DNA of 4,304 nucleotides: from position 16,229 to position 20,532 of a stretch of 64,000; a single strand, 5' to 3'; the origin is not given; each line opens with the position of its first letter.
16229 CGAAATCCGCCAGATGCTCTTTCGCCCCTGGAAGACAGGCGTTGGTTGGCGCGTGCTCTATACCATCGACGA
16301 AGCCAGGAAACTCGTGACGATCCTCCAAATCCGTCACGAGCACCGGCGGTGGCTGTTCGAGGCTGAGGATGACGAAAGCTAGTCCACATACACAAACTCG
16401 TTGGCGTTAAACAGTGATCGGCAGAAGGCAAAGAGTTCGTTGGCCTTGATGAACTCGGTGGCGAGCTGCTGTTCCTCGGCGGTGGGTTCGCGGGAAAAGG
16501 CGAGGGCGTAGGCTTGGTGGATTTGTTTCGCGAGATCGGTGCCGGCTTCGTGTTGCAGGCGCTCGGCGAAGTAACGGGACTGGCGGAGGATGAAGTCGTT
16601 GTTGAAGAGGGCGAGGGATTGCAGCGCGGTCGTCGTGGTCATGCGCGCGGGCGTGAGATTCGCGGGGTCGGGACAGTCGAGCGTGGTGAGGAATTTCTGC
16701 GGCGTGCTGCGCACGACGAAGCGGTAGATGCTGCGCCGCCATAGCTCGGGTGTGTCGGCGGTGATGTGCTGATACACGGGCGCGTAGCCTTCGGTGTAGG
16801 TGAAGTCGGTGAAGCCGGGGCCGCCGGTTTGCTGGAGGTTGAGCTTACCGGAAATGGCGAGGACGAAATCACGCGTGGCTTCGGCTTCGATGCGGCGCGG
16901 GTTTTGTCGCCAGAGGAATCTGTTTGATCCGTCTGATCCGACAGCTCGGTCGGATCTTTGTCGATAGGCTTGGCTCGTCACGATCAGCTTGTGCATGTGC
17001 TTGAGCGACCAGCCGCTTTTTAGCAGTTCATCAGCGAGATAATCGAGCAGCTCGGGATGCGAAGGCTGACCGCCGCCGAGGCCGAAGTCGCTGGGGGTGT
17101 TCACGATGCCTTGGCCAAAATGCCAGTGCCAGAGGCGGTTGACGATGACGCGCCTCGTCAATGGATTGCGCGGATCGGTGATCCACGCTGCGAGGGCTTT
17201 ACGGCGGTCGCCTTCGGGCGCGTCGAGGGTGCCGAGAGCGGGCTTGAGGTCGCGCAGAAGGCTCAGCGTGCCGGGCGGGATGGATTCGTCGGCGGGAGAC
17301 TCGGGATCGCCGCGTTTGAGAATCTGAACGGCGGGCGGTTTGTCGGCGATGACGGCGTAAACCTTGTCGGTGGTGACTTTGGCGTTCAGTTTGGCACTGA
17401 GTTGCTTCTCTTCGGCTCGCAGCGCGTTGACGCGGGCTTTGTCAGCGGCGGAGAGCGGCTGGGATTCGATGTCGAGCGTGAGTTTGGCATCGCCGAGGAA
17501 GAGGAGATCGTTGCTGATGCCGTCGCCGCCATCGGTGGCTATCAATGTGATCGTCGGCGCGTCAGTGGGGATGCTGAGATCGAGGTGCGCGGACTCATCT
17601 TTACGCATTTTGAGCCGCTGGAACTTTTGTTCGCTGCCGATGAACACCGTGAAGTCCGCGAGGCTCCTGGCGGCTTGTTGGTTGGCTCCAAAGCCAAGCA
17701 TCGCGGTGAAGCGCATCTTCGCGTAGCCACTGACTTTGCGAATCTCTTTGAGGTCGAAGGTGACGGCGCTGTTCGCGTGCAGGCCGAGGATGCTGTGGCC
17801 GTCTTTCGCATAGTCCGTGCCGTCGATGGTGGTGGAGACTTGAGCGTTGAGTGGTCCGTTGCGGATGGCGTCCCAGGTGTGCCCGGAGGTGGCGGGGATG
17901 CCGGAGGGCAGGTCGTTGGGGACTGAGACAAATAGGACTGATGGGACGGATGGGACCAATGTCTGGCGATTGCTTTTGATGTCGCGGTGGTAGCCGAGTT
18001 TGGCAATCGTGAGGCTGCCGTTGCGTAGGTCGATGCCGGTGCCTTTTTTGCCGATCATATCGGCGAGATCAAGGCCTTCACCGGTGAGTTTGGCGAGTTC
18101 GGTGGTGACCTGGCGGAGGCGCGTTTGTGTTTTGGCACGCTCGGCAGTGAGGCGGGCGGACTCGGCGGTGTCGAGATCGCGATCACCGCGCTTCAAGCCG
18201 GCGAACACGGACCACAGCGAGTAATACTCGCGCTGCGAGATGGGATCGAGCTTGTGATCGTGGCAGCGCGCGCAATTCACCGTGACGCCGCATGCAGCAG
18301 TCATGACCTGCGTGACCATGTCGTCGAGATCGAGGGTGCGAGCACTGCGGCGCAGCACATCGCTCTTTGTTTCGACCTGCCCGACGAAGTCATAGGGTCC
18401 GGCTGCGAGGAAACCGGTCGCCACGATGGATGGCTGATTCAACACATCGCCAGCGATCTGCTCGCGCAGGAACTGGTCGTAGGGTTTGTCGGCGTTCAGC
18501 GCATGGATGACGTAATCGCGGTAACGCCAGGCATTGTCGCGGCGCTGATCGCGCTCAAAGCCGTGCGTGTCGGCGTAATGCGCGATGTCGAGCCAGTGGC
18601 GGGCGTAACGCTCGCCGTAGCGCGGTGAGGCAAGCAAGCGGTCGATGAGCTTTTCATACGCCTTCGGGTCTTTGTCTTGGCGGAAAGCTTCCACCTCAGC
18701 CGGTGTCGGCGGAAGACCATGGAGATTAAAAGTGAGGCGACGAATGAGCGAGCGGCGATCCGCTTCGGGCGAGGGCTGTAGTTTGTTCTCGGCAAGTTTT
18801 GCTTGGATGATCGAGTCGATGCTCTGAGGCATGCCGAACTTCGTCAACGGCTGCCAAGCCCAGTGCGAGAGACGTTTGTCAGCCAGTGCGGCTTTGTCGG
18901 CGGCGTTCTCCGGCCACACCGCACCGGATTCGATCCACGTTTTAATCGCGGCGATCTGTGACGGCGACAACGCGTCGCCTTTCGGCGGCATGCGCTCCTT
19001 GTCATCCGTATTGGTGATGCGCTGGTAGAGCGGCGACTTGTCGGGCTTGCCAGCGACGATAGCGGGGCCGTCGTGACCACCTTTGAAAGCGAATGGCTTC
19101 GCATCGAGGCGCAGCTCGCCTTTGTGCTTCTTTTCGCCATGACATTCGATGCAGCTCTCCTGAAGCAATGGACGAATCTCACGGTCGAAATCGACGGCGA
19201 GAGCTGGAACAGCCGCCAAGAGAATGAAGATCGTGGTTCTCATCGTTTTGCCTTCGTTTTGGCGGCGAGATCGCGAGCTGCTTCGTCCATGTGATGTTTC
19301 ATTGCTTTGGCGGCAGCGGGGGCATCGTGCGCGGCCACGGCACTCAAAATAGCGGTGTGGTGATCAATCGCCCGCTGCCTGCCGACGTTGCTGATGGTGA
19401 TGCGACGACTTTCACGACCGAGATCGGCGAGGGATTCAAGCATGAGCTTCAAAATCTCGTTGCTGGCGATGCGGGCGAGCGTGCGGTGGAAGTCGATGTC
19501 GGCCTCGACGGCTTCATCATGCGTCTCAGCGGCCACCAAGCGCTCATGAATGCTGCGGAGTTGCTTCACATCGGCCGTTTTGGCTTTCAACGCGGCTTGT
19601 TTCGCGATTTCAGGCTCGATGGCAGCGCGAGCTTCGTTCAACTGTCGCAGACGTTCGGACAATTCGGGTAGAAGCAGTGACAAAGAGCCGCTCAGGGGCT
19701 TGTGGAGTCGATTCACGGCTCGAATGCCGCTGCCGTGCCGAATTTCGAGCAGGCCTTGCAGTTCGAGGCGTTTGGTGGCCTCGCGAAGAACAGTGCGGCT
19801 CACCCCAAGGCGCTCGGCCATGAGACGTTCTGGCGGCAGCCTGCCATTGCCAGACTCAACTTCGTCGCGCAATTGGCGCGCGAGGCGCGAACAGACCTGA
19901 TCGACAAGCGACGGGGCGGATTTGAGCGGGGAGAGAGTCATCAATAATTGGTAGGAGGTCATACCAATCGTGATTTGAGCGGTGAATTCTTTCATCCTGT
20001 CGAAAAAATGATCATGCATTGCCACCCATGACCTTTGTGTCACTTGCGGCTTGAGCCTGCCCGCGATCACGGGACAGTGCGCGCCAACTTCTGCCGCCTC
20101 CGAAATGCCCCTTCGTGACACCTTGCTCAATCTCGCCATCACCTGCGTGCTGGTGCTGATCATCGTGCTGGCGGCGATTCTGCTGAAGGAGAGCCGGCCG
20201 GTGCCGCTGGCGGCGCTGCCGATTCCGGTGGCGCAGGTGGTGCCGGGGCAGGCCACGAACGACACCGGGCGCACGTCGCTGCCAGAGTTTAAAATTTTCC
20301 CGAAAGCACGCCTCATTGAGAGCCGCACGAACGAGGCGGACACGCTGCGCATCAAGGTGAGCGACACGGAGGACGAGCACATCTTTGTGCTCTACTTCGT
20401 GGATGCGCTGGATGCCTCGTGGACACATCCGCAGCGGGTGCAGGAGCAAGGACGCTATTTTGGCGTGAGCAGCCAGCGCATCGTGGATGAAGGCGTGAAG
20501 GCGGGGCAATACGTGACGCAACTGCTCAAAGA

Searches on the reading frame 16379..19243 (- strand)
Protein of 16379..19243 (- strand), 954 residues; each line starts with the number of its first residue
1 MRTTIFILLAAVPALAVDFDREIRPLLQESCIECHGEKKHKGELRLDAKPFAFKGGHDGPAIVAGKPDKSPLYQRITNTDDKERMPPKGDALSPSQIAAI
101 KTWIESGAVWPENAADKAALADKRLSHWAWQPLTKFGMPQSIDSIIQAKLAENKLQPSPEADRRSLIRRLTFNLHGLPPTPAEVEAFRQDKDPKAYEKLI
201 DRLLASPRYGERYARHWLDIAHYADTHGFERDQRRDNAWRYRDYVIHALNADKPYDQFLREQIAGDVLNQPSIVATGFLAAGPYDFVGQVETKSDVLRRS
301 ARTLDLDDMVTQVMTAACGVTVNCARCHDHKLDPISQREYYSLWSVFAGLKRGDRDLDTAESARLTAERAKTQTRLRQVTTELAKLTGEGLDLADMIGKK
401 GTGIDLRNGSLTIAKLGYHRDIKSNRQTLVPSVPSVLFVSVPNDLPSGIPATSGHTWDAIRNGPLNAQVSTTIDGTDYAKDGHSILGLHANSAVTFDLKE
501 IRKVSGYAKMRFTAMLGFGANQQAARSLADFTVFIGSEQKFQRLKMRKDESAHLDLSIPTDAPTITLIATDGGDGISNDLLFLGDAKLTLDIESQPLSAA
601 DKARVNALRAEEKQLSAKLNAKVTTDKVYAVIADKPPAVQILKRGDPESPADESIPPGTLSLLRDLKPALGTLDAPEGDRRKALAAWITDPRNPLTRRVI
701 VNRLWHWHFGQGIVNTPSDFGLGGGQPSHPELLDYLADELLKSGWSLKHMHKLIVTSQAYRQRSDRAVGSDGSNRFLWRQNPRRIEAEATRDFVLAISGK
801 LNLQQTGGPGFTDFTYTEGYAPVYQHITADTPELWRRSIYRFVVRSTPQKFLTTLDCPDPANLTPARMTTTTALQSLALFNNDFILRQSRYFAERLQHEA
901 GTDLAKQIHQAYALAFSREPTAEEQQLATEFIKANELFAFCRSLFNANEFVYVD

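Call 60: search_protein_families(library=pfam, proteins=[window:16379-19243:-], max_evalue=0.00001)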
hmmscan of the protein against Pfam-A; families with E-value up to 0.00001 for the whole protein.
window:16379-19243:- (954 aa): 5 families
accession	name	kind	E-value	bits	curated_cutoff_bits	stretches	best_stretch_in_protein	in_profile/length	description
PF07587.16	PSD1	-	6e-86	288.3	28.5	1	680-931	1-243/244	Protein of unknown function (DUF1553)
PF07583.16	PSCyt2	-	1.5e-80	270.5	29.8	1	142-350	2-207/209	Protein of unknown function (DUF1549)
PF07635.16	PSCyt1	-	8.9e-20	71.5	22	1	31-89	1-59/59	Planctomycete cytochrome C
PF08305.17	NPCBM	-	8.6e-11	42.4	23.9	1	456-589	16-137/137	NPCBM/NEW2 domain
PF13442.11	Cytochrome_CBB3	-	1.3e-07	32.2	27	0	22-104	5-68/68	Cytochrome C oxidase, cbb3-type, subunit III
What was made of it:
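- Tried and rejected: A paralog at 16379-19243 does carry NPCBM (call 60).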

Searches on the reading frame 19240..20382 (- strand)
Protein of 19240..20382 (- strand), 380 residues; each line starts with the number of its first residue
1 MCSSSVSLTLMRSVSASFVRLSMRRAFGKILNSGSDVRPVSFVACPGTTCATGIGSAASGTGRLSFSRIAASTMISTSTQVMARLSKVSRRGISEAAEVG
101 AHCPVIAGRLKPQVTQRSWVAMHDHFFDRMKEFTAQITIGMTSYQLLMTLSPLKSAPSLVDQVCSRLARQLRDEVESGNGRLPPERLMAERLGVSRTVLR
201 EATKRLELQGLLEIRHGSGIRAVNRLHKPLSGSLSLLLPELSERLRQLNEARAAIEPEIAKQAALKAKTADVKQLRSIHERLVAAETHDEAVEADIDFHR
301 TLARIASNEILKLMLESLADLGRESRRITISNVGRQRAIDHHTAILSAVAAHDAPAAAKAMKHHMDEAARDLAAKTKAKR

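Call 68: search_protein_families(library=pfam, proteins=[window:19240-20382:-], max_evalue=0.00001)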
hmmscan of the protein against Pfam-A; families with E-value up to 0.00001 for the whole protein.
window:19240-20382:- (380 aa): 2 families
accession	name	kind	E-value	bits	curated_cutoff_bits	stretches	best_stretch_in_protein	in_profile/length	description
PF07729.17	FCD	-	1.1e-24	87.7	24.3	1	248-366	2-124/125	FCD domain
PF00392.27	GntR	-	8.2e-13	48.2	27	1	161-220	3-62/64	Bacterial regulatory proteins, gntR family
